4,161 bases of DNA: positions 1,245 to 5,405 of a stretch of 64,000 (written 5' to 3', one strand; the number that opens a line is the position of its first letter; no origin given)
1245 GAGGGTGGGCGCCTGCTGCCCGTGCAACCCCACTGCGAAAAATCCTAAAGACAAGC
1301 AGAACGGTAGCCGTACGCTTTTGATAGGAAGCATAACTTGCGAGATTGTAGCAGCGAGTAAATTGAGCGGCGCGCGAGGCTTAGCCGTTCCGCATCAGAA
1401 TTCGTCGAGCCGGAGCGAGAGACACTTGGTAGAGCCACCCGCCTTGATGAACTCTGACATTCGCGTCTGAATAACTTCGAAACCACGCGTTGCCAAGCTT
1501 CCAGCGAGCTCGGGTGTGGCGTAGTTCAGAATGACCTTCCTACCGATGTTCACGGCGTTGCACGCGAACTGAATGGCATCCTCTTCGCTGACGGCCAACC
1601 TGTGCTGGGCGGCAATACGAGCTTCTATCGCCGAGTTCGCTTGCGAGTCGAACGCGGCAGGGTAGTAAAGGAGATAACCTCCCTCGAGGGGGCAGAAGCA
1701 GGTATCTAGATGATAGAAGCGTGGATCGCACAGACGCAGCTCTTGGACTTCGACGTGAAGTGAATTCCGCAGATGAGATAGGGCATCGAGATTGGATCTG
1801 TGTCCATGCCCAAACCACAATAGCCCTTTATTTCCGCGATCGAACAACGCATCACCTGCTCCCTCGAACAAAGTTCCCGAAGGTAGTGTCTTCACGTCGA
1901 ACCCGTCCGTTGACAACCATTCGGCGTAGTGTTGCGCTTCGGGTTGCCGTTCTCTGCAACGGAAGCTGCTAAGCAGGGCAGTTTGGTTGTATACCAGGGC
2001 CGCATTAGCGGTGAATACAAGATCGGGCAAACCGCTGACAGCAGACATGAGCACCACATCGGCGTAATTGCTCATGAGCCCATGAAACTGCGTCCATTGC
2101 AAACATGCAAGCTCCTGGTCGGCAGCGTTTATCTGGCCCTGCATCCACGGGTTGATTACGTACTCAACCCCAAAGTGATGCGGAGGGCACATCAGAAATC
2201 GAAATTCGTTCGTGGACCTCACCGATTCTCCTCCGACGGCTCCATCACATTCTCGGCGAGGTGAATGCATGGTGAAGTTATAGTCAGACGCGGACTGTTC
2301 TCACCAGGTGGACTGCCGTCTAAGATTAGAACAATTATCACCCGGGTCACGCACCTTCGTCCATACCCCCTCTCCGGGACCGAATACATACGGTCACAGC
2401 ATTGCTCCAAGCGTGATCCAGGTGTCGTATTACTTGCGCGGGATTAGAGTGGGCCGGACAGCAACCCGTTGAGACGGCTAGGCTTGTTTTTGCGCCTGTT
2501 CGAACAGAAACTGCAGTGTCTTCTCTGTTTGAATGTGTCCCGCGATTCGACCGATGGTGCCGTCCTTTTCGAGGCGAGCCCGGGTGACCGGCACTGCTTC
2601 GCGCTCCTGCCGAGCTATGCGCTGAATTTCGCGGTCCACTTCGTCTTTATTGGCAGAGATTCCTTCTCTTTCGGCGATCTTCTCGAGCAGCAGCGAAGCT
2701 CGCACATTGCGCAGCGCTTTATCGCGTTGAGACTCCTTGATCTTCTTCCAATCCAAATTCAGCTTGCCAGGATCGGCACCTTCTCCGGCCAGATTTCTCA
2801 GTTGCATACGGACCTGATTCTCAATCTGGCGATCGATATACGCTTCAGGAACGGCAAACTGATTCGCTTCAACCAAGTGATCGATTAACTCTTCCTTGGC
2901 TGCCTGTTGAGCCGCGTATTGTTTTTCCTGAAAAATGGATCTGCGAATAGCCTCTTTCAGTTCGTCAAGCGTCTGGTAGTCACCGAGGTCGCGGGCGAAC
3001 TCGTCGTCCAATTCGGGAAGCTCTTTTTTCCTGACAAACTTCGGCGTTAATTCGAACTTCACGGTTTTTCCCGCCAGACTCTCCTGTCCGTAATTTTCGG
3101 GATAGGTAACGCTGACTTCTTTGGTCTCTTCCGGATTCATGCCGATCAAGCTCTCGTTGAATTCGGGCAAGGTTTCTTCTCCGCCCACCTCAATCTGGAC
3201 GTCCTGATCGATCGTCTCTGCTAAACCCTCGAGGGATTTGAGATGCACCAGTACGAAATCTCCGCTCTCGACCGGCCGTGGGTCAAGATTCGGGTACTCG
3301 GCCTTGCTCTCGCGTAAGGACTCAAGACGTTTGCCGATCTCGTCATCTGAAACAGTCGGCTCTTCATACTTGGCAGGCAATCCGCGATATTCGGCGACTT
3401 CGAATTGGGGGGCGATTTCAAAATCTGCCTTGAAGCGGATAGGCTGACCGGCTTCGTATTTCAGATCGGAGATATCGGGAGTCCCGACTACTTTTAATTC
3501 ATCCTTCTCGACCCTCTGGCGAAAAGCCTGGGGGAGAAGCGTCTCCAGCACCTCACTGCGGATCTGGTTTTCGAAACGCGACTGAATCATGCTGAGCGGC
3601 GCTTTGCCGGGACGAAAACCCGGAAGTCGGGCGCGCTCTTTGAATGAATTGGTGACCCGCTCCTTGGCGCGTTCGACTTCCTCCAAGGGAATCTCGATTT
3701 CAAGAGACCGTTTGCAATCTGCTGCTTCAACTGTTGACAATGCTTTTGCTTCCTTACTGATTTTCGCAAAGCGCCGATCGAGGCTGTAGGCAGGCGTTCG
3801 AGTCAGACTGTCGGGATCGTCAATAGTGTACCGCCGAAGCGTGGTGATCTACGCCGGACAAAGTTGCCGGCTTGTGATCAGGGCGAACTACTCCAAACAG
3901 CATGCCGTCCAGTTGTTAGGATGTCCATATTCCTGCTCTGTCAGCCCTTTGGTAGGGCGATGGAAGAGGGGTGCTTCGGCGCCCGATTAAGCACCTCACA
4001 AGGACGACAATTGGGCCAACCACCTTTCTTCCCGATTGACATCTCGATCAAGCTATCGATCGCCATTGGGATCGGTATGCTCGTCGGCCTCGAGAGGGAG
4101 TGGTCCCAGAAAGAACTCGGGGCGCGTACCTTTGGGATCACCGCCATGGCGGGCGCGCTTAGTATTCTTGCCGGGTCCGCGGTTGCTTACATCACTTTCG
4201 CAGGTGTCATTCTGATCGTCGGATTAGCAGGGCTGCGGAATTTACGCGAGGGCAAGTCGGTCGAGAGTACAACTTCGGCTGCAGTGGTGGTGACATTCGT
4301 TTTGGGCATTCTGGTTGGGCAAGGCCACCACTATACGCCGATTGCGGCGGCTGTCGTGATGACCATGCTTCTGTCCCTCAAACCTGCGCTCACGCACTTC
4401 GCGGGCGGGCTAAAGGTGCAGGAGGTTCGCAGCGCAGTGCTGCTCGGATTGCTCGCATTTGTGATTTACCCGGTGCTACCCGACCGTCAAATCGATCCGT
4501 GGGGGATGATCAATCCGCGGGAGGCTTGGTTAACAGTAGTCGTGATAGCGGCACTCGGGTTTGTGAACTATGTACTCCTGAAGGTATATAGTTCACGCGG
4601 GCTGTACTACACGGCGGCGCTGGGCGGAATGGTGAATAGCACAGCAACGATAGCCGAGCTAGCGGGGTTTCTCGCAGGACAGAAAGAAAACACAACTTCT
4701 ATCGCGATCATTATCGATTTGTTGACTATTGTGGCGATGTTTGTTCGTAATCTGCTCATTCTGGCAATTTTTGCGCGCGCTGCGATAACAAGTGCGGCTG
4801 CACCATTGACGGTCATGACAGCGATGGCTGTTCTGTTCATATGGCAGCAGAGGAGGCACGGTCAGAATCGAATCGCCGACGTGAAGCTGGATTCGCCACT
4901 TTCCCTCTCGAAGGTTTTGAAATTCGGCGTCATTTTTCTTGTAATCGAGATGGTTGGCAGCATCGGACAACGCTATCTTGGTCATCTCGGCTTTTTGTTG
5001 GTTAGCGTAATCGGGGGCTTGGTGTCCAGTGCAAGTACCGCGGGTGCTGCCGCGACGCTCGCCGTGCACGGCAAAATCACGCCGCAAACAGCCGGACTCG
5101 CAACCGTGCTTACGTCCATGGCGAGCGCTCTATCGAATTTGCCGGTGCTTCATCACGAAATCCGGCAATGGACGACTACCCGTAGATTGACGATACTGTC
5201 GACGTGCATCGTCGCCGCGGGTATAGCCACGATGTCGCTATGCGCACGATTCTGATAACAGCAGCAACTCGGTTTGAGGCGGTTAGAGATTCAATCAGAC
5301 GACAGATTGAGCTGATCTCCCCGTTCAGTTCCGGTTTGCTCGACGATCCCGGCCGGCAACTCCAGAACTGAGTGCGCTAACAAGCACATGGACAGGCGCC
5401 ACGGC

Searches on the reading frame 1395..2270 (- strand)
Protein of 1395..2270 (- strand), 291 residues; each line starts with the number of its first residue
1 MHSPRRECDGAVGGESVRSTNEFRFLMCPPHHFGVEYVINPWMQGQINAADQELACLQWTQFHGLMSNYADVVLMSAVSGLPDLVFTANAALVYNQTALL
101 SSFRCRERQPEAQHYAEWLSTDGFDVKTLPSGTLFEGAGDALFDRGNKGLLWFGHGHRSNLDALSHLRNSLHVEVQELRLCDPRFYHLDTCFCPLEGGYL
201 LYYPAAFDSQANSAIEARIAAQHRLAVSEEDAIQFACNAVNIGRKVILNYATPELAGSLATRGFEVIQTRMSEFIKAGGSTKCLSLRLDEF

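Call 54: search_protein_families(library=pfam, proteins=[window:1395-2270:-], max_evalue=0.00001)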
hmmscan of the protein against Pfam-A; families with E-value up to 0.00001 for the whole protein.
window:1395-2270:- (291 aa): 1 family
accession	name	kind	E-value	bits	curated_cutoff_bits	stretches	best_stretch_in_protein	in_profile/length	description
PF19420.4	DDAH_eukar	-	8.2e-13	48.7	23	1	64-284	38-286/291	N,N dimethylarginine dimethylhydrolase, eukaryotic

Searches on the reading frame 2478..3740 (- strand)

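Call 54: search_protein_families(library=pfam, proteins=[window:2478-3740:-], max_evalue=0.00001)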
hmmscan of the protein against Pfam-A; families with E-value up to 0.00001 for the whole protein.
window:2478-3740:- (420 aa): 3 families
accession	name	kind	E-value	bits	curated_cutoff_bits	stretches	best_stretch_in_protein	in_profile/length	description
PF05697.18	Trigger_N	-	5.5e-35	121.2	22.2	1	3-142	4-144/144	Bacterial trigger factor protein (TF)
PF05698.19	Trigger_C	-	2.5e-24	86.6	22.7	1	257-414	1-162/162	Bacterial trigger factor protein (TF) C-terminus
PF00254.34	FKBP_C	-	5.2e-07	30.3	21.1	1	157-230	5-90/94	FKBP-type peptidyl-prolyl cis-trans isomerase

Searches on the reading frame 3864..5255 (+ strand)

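Call 54: search_protein_families(library=pfam, proteins=[window:3864-5255:+], max_evalue=0.00001)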
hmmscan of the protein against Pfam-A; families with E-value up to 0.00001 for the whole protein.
window:3864-5255:+ (463 aa): 2 families
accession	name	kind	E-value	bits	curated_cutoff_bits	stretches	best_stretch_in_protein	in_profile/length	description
PF13194.11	DUF4010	-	1.2e-41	143.1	30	1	226-426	1-203/210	Domain of unknown function (DUF4010)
PF02308.21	MgtC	-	2.5e-16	60.6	31.4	1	64-177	1-119/121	MgtC family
